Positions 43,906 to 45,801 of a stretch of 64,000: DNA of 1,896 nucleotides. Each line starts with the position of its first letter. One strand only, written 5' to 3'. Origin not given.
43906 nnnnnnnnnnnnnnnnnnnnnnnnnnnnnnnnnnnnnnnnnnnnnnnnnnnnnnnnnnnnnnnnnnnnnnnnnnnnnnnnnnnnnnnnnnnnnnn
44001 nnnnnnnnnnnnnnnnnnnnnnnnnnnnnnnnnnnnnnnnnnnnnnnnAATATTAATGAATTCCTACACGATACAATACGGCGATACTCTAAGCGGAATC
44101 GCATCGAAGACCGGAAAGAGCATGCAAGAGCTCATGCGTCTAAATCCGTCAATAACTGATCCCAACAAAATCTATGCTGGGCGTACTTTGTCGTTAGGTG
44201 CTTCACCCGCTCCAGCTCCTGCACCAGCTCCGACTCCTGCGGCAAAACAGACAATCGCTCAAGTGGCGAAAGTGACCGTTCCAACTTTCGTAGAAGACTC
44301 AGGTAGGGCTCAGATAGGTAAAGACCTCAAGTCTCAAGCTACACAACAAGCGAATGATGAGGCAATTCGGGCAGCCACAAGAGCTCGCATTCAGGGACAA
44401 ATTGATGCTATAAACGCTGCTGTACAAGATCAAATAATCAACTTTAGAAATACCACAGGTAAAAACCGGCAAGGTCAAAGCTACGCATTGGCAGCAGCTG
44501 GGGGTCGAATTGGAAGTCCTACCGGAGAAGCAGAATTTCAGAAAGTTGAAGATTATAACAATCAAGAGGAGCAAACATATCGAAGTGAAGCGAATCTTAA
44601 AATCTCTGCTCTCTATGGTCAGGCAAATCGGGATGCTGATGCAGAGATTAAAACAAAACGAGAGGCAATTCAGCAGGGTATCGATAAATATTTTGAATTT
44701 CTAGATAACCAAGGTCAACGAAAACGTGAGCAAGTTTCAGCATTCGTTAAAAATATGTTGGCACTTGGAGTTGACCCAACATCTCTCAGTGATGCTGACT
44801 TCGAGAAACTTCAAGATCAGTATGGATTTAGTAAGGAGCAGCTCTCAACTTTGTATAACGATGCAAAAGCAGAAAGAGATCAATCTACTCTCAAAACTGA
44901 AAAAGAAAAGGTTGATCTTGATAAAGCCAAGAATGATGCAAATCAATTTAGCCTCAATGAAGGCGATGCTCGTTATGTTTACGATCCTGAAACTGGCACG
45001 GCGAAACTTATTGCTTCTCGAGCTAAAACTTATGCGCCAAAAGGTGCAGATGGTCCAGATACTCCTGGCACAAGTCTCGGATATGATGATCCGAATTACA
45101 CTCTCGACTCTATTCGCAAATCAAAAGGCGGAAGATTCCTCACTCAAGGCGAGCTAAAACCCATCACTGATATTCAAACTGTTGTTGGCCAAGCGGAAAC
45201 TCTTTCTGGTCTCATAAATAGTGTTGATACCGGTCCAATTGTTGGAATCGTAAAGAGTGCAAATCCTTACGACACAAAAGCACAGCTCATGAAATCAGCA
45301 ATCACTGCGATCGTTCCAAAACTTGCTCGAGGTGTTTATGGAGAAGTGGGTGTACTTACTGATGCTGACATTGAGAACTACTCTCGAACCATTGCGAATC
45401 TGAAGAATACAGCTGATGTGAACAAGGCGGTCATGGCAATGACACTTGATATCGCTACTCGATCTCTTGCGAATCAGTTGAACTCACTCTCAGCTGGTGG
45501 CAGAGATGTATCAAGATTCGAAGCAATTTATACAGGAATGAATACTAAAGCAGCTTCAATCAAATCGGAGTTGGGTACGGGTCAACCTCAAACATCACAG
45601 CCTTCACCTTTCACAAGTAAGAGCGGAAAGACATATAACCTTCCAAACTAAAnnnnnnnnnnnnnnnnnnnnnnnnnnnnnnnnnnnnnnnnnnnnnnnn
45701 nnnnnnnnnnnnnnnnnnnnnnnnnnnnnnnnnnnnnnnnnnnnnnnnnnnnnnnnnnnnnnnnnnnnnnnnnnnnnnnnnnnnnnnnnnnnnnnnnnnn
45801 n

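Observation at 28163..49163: Compact prophage inserted directly downstream of the rpsI terminator in a reduced-genome, possibly CPR-like, host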

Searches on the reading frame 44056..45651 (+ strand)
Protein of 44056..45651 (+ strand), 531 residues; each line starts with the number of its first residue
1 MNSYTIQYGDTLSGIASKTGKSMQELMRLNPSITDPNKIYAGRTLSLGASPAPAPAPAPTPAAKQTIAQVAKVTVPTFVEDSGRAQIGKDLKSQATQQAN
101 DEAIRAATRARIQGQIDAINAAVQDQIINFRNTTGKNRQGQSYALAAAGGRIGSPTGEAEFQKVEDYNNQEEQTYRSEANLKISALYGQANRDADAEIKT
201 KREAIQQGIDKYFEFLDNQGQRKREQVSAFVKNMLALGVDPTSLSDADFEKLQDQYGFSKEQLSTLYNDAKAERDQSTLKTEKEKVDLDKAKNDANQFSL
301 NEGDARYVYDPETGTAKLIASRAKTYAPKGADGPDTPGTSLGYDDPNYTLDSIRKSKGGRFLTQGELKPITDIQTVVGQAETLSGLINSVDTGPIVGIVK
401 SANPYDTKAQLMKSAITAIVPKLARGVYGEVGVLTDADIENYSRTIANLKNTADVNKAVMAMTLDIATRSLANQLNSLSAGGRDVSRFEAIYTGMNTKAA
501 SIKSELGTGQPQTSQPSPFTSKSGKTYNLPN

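Call 5: search_protein_families(library=pfam, proteins=[window:44056-45651:+], max_evalue=0.01)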
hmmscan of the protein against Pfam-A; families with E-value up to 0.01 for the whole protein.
window:44056-45651:+ (531 aa): 1 family
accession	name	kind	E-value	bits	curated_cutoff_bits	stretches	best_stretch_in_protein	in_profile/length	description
PF01476.26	LysM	-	1.3e-12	47.8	20.9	1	4-47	1-42/43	LysM domain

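Call 7: search_protein_families(library=phrogs, proteins=[window:44056-45651:+], max_evalue=0.01)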
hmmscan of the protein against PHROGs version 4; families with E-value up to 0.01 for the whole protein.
window:44056-45651:+ (531 aa): 7 families
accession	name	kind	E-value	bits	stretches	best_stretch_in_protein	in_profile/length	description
phrog_4602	-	other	1.2e-09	39.4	1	2-101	35-136/220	transglycosylase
phrog_7348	-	lysis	3.4e-09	35.2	1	2-51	2105-2153/2564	endolysin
phrog_380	-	lysis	2.2e-08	34.5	1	2-52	184-239/309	endolysin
phrog_291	-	lysis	6.7e-08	32.7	1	2-50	430-477/509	endolysin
phrog_20780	-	unknown function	6.8e-08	33.7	1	2-45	73-115/117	-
phrog_14642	-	lysis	3.6e-06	27.6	1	3-73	28-92/215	endolysin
phrog_13545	-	unknown function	0.00016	22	1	4-45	275-315/323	-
